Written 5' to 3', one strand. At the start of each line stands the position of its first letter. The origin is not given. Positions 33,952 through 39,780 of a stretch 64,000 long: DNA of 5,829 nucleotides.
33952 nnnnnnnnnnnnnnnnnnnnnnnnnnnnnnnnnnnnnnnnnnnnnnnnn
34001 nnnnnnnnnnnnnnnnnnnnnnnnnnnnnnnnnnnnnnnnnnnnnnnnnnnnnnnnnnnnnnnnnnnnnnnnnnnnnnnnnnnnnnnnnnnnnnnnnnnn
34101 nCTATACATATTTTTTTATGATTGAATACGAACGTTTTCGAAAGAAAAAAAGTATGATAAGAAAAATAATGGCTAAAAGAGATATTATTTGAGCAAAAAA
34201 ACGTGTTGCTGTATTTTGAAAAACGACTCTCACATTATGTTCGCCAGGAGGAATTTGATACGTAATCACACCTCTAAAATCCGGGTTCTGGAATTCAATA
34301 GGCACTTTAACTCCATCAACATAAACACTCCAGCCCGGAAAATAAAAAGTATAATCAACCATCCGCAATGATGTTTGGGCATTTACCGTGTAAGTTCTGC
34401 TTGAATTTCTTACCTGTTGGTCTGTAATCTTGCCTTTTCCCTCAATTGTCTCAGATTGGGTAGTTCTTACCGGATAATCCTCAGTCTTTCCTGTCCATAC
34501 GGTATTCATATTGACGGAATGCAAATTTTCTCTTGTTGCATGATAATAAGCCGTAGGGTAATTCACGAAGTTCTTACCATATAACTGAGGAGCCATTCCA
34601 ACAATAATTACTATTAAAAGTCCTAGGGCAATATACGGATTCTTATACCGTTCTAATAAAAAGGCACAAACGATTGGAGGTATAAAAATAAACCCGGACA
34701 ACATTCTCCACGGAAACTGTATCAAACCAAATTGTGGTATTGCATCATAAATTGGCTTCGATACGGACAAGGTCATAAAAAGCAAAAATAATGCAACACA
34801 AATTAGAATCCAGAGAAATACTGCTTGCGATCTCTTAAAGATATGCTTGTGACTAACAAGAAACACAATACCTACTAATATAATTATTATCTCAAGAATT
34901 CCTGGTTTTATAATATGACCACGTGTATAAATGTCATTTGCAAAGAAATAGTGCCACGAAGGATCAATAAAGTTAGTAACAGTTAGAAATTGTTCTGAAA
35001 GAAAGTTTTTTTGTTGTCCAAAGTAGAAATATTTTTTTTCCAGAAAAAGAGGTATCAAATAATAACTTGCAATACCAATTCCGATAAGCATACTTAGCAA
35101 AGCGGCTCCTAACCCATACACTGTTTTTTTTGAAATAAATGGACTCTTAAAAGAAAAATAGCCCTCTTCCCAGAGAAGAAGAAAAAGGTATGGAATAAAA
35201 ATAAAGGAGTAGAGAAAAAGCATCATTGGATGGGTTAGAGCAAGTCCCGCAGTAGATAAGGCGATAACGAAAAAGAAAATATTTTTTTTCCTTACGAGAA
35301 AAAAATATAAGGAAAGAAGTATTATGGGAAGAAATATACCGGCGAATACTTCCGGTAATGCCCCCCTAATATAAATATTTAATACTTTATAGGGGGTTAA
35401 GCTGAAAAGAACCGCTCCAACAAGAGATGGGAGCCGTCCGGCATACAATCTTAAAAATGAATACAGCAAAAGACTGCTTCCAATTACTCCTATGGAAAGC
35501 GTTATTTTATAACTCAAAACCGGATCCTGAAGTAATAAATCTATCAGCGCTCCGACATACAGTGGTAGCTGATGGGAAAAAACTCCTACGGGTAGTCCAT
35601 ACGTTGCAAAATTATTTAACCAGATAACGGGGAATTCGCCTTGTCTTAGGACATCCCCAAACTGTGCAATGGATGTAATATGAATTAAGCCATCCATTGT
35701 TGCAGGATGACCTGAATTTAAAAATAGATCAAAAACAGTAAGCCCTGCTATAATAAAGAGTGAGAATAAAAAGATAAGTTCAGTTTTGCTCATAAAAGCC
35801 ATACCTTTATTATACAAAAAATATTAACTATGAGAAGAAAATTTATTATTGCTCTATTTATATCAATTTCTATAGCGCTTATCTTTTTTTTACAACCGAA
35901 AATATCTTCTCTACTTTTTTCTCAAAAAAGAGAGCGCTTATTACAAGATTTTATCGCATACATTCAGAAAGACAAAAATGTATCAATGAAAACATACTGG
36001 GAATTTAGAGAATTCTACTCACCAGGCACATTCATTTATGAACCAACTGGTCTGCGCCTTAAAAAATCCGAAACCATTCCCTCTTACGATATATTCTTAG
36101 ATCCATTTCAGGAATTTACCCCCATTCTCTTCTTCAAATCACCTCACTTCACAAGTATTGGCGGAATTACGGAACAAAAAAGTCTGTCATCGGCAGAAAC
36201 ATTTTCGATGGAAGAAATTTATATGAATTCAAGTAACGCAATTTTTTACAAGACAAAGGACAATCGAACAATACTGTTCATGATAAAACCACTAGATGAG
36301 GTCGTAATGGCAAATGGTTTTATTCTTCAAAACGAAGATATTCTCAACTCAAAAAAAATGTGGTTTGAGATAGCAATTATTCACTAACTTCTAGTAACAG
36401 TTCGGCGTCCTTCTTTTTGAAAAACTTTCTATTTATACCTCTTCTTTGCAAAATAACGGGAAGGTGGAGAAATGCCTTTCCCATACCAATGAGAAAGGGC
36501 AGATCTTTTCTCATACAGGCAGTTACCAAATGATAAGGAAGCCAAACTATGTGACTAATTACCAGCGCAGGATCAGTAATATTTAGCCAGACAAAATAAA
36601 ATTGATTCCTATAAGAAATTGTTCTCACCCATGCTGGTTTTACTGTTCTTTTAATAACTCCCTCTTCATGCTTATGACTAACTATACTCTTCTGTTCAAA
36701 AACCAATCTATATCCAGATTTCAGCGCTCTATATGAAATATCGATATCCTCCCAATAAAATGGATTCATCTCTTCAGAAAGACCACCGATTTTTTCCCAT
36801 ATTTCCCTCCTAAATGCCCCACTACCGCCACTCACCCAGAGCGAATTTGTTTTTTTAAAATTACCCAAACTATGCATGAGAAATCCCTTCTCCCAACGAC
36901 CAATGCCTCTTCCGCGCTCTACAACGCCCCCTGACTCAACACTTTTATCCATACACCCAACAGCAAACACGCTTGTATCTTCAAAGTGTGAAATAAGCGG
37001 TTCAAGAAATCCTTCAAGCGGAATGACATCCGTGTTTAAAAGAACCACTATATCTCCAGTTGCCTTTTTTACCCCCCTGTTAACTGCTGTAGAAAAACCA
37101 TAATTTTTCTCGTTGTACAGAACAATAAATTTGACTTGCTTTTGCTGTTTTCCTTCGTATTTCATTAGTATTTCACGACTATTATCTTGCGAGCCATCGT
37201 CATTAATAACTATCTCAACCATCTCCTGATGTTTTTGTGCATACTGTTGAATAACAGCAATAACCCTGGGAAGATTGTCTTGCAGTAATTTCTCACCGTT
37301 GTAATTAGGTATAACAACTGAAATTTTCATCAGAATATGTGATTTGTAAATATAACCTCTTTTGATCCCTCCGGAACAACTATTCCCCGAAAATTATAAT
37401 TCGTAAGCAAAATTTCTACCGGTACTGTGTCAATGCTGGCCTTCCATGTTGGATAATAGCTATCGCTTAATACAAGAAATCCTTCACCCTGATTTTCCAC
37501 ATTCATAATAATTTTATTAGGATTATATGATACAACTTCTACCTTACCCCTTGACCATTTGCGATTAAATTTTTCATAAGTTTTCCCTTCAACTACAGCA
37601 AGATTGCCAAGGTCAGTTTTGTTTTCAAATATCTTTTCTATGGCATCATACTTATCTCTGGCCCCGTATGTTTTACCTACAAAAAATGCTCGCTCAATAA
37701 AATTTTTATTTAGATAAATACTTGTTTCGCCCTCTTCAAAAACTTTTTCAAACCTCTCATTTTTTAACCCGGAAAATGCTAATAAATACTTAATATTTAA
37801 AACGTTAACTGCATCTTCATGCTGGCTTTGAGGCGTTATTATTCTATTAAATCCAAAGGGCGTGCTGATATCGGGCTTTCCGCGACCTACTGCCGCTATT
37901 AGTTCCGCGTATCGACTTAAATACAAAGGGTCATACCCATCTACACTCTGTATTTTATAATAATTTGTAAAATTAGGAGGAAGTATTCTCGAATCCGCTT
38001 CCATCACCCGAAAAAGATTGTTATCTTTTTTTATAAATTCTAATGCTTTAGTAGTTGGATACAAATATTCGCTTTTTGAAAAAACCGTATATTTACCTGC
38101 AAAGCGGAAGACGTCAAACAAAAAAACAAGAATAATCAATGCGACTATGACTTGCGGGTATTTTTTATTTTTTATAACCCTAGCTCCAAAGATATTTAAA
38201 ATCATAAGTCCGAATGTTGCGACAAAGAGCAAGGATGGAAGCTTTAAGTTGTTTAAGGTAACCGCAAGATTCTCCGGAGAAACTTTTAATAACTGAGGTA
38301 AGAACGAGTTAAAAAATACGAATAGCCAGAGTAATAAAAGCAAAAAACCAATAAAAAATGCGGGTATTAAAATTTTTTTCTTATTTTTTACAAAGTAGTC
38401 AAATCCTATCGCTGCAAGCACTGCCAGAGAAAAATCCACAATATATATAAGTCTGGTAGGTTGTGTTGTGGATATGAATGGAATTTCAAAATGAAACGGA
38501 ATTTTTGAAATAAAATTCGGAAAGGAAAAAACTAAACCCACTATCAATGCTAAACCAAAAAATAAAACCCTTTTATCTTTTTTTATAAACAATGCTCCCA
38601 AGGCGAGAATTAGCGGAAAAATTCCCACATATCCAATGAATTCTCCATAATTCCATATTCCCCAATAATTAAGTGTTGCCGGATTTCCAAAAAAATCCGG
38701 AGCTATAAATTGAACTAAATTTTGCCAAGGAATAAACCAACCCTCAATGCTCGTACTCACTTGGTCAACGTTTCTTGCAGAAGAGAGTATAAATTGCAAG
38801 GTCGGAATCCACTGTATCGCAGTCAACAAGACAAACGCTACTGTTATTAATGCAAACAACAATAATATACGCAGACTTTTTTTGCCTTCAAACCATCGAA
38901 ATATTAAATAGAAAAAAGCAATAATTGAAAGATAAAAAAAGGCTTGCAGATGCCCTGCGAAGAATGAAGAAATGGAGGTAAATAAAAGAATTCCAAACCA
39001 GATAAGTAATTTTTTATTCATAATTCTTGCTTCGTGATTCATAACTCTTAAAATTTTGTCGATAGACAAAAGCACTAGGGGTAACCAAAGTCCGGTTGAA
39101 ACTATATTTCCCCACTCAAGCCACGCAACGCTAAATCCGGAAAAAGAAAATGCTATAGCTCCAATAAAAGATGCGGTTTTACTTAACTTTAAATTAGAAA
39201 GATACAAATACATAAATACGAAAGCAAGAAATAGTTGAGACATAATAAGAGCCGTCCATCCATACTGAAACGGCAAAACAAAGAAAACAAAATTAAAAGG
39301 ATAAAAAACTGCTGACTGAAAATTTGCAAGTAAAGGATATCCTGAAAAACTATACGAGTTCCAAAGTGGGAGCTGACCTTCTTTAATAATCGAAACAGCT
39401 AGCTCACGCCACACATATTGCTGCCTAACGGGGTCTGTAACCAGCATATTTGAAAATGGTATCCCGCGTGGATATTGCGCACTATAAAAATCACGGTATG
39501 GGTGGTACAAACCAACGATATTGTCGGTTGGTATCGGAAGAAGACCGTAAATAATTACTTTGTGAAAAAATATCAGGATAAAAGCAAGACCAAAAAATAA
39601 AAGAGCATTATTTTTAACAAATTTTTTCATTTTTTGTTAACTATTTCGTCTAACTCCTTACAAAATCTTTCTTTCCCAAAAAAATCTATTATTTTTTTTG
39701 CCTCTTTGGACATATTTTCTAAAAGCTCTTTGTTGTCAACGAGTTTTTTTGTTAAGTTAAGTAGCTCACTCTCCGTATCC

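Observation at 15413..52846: A ~37-kb single-strand glycosylation super-locus with 15 polytopic (mostly GT-C-like) membrane proteins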

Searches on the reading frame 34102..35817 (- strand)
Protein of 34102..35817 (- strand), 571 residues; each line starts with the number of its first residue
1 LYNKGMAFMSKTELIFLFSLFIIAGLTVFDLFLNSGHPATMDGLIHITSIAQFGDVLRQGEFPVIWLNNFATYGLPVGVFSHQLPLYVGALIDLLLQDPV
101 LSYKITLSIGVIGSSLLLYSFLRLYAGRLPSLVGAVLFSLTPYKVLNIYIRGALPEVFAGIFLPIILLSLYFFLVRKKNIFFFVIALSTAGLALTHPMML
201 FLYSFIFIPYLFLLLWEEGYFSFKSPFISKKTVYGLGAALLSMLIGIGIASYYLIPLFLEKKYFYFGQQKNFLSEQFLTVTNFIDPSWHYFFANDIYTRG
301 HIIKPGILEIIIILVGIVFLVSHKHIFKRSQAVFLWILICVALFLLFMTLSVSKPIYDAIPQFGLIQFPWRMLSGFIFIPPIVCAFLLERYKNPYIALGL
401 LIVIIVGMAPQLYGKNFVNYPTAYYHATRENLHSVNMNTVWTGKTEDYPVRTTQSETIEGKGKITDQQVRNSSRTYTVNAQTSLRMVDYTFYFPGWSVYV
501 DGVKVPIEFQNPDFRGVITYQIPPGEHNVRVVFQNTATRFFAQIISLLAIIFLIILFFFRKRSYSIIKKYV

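Call 4: search_protein_families(library=pfam, proteins=[window:34102-35817:-], max_evalue=0.01)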
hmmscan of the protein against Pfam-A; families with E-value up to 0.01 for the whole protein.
window:34102-35817:- (571 aa): 2 families
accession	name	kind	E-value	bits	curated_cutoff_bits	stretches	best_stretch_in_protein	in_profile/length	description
PF10131.15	PTPS_related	-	2.5e-16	59.7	26.4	1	84-434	7-326/621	6-pyruvoyl-tetrahydropterin synthase related domain; membrane protein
PF20176.3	DUF6541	-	4.6e-09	35.6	29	1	111-353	195-415/646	Family of unknown function (DUF6541)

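Call 54: search_solved_structures(query=window:34102-35817:-, max_evalue=1)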
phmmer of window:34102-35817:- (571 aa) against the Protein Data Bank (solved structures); distinct sequences matched with E-value up to 1: 0.

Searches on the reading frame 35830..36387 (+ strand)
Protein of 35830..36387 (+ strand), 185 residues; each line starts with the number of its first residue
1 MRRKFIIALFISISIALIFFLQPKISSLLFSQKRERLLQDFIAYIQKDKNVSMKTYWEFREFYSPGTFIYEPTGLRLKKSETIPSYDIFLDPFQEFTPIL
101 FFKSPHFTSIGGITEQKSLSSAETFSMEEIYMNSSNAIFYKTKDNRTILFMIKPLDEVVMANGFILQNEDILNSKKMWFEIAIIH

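Call 4: search_protein_families(library=pfam, proteins=[window:35830-36387:+], max_evalue=0.01)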
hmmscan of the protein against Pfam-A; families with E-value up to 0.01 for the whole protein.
window:35830-36387:+ (185 aa): 0 families

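Call 51: search_protein_families(library=ncbifam, proteins=[window:35830-36387:+], max_evalue=0.001)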
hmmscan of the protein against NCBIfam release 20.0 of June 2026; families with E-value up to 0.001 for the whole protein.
window:35830-36387:+ (185 aa): 0 families

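Call 58: search_protein_families(library=pfam, proteins=[window:35830-36387:+], max_evalue=1)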
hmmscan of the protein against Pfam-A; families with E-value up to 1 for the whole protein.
window:35830-36387:+ (185 aa): 1 family
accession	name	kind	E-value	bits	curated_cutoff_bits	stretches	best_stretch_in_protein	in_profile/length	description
PF00895.25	ATP-synt_8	-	0.17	12.8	23.4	1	8-32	11-35/55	ATP synthase protein 8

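Call 66: search_protein_representatives(protein=window:35830-36387:+)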
Query: 185 residues. Proteins with E-value up to 0.001 (for the whole library): 225; up to 1e-10: 98; up to 1e-30: 1. The best 150 are listed.
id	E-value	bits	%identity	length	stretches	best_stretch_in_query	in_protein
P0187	5.2e-115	397.8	100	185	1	1-185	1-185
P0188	1.6e-29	119.4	39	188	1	3-184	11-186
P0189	6.6e-27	111.0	39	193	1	5-183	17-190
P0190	3.8e-26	108.5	40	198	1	5-184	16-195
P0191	2.7e-22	96.0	35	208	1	5-182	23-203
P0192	3.3e-22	95.7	37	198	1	5-182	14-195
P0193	4.5e-22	95.2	36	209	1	11-184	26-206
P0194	4.5e-21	92.0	35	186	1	8-182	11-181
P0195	8.6e-21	91.1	34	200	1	9-184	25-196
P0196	1.1e-20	90.7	39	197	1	5-170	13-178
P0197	2.5e-20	89.6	32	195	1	4-182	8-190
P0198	4.5e-20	88.7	35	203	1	5-181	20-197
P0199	1.4e-19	87.1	37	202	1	6-181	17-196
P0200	1.6e-19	86.9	35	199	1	5-182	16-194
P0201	7.0e-19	84.8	35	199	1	13-182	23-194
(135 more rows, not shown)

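Call 77: predict_structure(alignment_id=A3)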
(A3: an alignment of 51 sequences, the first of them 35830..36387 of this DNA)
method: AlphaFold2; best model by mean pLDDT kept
length: 185 residues; sequences in the alignment: 51
mean_pLDDT: 90.6   pTM: 0.84
mean pLDDT of the five models: 90.6, 89.7, 89.4, 88.7, 87.6
residues with pLDDT >= 90: 137; 70-90: 35; 50-70: 13; < 50: 0
segments of 3 or more residues with pLDDT < 50: none
pLDDT, mean of each block of 10 residues (from residue 1): 94 95 90 96 97 96 95 86 69 85 95 93 80 95 94 94 82 90 95
secondary structure, 60 per line:
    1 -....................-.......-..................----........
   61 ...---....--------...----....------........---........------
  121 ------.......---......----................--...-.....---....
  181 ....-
elements in order: H2-21 H23-29 H31-48 H53-63 E67-70 H86-89 E96-103 E107-114 E127-133 E137-142 E147-154 H155-162 H169-173 E177-184

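Call 80: fold_search(model_id=the predicted structure, library=pdb)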
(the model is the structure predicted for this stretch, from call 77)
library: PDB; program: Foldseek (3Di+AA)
matches with E <= 10: 687; with E <= 0.001: 0
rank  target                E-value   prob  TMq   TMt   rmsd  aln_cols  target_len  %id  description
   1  8r72_A                6.6e-02  0.12  0.14  0.06  17.0       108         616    9  Polysaccharide lyase BtPL33HA (BT4410) Y291A with HA dp4 collected at 1.33 A (released 2024-12-04)
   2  8r6z_A                8.0e-02  0.12  0.17  0.06  16.5       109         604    8  Polysaccharide lyase BtPL33HA (BT4410) Apo form 2 (released 2024-12-04)
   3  8r71_B                1.0e-01  0.14  0.17  0.06  16.3       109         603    6  Polysaccharide lyase BtPL33HA (BT4410) Y291A with HAdp4 collected at 1.22 A (released 2024-12-04)
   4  5yk9_B                1.0e-01  0.13  0.20  0.14  13.5       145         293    8  Crystal structure of selenomethionine-labelled indole prenyltransferase AmbP1 (released 2018-06-06)
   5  3pu2_F                1.2e-01  0.23  0.20  0.24  14.7       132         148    9  Crystal Structure of the Q3J4M4_RHOS4 protein from Rhodobacter sphaeroides. Northeast Structural Genomics Consortium T (released 2010-12-15)
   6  2wfo_A                1.2e-01  0.18  0.20  0.22  10.2       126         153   10  Crystal structure of Machupo virus envelope glycoprotein GP1 (released 2009-06-16)
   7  5z46_B                1.2e-01  0.08  0.16  0.12  13.4       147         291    9  Crystal structure of prenyltransferase AmbP1 pH8 complexed with GSPP and cis-indolyl vinyl isonitrile (released 2018-06-06)
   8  8r71_A                1.3e-01  0.13  0.17  0.06  16.3       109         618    6  Polysaccharide lyase BtPL33HA (BT4410) Y291A with HAdp4 collected at 1.22 A (released 2024-12-04)
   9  8r72_B                1.3e-01  0.10  0.14  0.06  17.0       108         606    9  Polysaccharide lyase BtPL33HA (BT4410) Y291A with HA dp4 collected at 1.33 A (released 2024-12-04)
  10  8r70_B                1.5e-01  0.09  0.14  0.06  17.0       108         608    9  Polysaccharide lyase BtPL33HA (BT4410) Y291A with HA dp4 (released 2024-12-04)
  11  8r75_B                1.6e-01  0.08  0.18  0.06  17.1       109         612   11  Polysaccharide lyase BtPL33HA (BT4410) Apo form 1 (released 2024-12-04)
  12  6k4k_A                1.7e-01  0.07  0.17  0.05  27.7       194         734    9  Crystal structure of SidJ-CaM binary complex at 2.71 A (released 2019-07-24)
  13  8r70_A                2.1e-01  0.06  0.17  0.06  17.3       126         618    9  Polysaccharide lyase BtPL33HA (BT4410) Y291A with HA dp4 (released 2024-12-04)
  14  3pu2_D                2.3e-01  0.15  0.17  0.20   9.9        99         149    5  Crystal Structure of the Q3J4M4_RHOS4 protein from Rhodobacter sphaeroides. Northeast Structural Genomics Consortium T (released 2010-12-15)
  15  8r6z_B                2.3e-01  0.08  0.14  0.06  16.8       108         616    7  Polysaccharide lyase BtPL33HA (BT4410) Apo form 2 (released 2024-12-04)
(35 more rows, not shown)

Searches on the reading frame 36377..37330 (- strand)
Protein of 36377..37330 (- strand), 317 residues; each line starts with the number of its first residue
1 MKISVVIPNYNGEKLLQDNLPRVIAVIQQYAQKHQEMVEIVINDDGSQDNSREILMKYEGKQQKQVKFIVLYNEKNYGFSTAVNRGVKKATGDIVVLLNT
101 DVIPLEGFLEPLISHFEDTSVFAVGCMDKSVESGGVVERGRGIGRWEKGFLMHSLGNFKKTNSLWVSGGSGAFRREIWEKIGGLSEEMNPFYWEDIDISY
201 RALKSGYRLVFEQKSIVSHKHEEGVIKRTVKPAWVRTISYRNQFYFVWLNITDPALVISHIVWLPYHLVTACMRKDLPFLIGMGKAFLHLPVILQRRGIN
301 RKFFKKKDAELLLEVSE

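Call 4: search_protein_families(library=pfam, proteins=[window:36377-37330:-], max_evalue=0.01)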
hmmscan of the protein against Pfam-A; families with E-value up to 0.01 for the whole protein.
window:36377-37330:- (317 aa): 6 families
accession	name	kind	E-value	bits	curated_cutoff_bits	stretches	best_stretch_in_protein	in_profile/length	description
PF00535.33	Glycos_transf_2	-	9.5e-28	97.7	23.3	1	4-181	1-167/168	Glycosyl transferase family 2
PF13641.12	Glyco_tranf_2_3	-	1.7e-18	67.9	27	1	3-223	3-215/230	Glycosyltransferase like family 2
PF10111.15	Glyco_tranf_2_2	-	5.1e-08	33.2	27.3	1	4-102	1-92/276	Glycosyltransferase like family 2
PF13632.12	Glyco_trans_2_3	-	1.6e-07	31.7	27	1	94-224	1-128/198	Glycosyl transferase family group 2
PF02709.20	Glyco_transf_7C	-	0.003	17.6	23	1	167-214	20-67/78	N-terminal domain of galactosyltransferase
PF13506.12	Glyco_transf_21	-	0.0049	16.8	21.7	1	83-238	22-170/174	Glycosyl transferase family 21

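Call 26: search_protein_families(library=ncbifam, proteins=[window:36377-37330:-], max_evalue=0.01)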
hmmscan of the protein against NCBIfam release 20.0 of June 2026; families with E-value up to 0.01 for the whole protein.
window:36377-37330:- (317 aa): 23 families
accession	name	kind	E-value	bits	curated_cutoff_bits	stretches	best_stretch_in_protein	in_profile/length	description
TIGR03965.1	mycofact_glyco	equivalog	4.5e-23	81.9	280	1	2-223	75-284/467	mycofactocin biosynthesis glycosyltransferase MftF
NF041875.1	EPS_EpsD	equivalog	5.8e-23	81.8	370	1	3-227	1-214/325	exopolysaccharide biosynthesis glycosyltransferase EpsD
TIGR03937.1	PgaC_IcaA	equivalog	1.9e-19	69.9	422.3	1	2-216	46-247/407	poly-beta-1,6-N-acetyl-D-glucosamine synthase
NF007986.1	PRK10714.1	equivalog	5.9e-15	55.1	529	1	2-102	7-101/316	undecaprenyl-phosphate 4-deoxy-4-formamido-L-arabinose transferase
NF007482.0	PRK10073.1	equivalog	6.2e-14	51.7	423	1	2-101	7-95/334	glycosyltransferase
NF041394.1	GtaseAglG_Halo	equivalog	7.6e-14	51.7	440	1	1-126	1-117/304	glucosyl-dolichyl phosphate glucuronosyltransferase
TIGR04283.1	glyco_like_mftF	equivalog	4.7e-13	49.2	182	1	3-238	1-207/221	TIGR04283 family arsenosugar biosynthesis glycosyltransferase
NF038302.1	EPS_HpsE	equivalog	5.5e-13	48.6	300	1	1-108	1-103/307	hormogonium polysaccharide biosynthesis glycosyltransferase HpsE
NF047588.1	GlcsyltransPgfSStrep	equivalog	6.7e-13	48.5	500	1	1-118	1-112/308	glycosyltransferase PgfS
NF038299.1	EPS_HpsN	equivalog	3.2e-11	42.8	425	1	2-119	2-109/317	hormogonium polysaccharide biosynthesis glycosyltransferase HpsN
NF053739.1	GlytfEpsEBac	equivalog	8e-11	41.4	450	1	2-228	2-211/265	glycosyltransferase EpsE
NF050050.1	ProtGlycPglI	equivalog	1e-10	41.5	500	1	2-119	3-111/306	GalNAc(5)-diNAcBac-PP-undecaprenol beta-1,3-glucosyltransferase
NF047683.1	TeichurnBiosyTuaG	equivalog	1.9e-10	40.8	400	1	2-106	7-101/252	teichuronic acid biosynthesis protein TuaG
TIGR03472.1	HpnI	equivalog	2.7e-09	36.4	310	1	2-258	42-292/373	bacteriohopanetetrol glucosamine biosynthesis glycosyltransferase HpnI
NF010496.0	PRK13915.1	equivalog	4.8e-08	32.4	262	1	2-106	32-131/307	glucosyl-3-phosphoglycerate synthase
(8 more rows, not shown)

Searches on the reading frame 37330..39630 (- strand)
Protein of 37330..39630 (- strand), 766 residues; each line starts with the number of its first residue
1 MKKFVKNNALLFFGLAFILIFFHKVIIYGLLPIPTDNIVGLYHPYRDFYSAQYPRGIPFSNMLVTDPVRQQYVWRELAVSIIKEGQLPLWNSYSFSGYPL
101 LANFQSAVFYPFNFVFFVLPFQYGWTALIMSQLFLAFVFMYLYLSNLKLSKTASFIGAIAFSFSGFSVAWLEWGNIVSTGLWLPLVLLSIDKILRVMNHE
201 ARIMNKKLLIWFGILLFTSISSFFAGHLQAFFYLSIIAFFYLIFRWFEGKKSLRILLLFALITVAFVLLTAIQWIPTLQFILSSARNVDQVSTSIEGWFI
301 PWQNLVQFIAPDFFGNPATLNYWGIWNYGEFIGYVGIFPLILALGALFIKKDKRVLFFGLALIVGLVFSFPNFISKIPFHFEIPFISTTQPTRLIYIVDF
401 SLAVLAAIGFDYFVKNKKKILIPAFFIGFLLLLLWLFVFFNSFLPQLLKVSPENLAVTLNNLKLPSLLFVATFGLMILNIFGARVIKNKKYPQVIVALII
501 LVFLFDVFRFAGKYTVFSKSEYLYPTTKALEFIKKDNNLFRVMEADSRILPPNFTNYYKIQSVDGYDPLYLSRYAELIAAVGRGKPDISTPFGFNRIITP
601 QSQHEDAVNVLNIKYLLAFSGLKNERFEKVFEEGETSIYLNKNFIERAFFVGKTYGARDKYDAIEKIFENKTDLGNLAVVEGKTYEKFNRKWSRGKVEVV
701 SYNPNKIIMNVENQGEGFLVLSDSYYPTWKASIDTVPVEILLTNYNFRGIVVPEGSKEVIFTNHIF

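Call 4: search_protein_families(library=pfam, proteins=[window:37330-39630:-], max_evalue=0.01)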
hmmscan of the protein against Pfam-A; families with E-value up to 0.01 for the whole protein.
window:37330-39630:- (766 aa): 2 families
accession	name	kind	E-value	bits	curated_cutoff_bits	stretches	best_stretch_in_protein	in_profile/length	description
PF09586.16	YfhO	-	2.6e-20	72.9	28.5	2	106-519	73-449/835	Bacterial membrane protein YfhO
PF24677.1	DUF7657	-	0.00021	20.6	26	1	106-407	95-396/401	Domain of unknown function (DUF7657)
